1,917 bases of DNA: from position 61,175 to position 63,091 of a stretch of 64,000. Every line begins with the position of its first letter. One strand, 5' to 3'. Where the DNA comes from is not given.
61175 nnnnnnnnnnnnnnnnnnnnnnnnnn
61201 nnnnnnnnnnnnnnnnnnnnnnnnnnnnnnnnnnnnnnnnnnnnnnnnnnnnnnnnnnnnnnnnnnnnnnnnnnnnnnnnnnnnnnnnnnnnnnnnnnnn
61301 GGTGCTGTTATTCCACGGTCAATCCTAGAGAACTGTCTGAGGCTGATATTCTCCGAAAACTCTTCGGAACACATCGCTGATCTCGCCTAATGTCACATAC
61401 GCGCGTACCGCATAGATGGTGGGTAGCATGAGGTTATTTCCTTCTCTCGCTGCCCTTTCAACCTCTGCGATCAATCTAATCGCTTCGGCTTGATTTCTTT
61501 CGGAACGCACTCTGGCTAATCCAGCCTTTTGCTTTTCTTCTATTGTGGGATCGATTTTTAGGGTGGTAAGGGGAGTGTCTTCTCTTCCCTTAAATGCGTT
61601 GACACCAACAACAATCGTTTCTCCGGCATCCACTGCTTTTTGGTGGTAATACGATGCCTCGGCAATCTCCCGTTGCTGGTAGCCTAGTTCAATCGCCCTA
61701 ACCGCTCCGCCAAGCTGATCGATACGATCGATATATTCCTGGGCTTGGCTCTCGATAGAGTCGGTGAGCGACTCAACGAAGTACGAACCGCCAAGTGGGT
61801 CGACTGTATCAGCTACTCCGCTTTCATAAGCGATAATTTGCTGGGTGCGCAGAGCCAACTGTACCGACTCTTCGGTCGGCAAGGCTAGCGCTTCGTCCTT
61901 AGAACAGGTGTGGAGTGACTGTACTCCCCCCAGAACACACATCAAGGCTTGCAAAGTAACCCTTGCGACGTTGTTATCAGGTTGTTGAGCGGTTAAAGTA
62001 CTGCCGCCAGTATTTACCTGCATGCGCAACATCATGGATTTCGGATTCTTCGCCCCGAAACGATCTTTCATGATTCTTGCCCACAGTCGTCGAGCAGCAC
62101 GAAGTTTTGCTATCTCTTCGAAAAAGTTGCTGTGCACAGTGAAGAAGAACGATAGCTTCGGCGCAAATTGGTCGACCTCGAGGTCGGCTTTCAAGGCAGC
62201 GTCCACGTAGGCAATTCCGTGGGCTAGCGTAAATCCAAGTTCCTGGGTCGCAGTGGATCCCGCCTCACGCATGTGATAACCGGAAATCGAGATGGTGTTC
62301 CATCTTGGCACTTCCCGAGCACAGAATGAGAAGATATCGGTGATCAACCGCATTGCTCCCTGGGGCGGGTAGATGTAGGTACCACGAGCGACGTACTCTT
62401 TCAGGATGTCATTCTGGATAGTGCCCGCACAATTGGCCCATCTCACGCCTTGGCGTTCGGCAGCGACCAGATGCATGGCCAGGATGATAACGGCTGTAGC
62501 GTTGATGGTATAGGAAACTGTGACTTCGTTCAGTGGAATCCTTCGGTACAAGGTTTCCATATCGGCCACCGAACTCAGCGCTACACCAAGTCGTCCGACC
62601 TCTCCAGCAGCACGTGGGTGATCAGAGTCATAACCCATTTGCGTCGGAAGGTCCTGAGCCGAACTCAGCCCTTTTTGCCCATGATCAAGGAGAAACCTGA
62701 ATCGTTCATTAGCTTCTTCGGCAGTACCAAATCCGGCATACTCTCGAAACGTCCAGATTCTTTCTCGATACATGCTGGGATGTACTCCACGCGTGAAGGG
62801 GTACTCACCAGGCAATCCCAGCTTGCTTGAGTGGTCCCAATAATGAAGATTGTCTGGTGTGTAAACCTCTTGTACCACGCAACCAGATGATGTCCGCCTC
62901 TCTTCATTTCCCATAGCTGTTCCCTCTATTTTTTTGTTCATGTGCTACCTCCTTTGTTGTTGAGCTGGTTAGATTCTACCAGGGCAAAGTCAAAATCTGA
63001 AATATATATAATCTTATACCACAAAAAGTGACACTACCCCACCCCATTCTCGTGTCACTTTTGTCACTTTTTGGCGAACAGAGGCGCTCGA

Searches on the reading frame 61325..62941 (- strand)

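Call 106: search_protein_families(library=pfam, proteins=[window:61325-62941:-], max_evalue=0.00001)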
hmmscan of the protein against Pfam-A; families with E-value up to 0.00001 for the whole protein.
window:61325-62941:- (538 aa): 1 family
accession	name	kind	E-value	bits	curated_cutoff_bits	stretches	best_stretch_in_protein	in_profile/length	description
PF01642.28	MM_CoA_mutase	-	1.6e-215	716.9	22.1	1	16-530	1-512/512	Methylmalonyl-CoA mutase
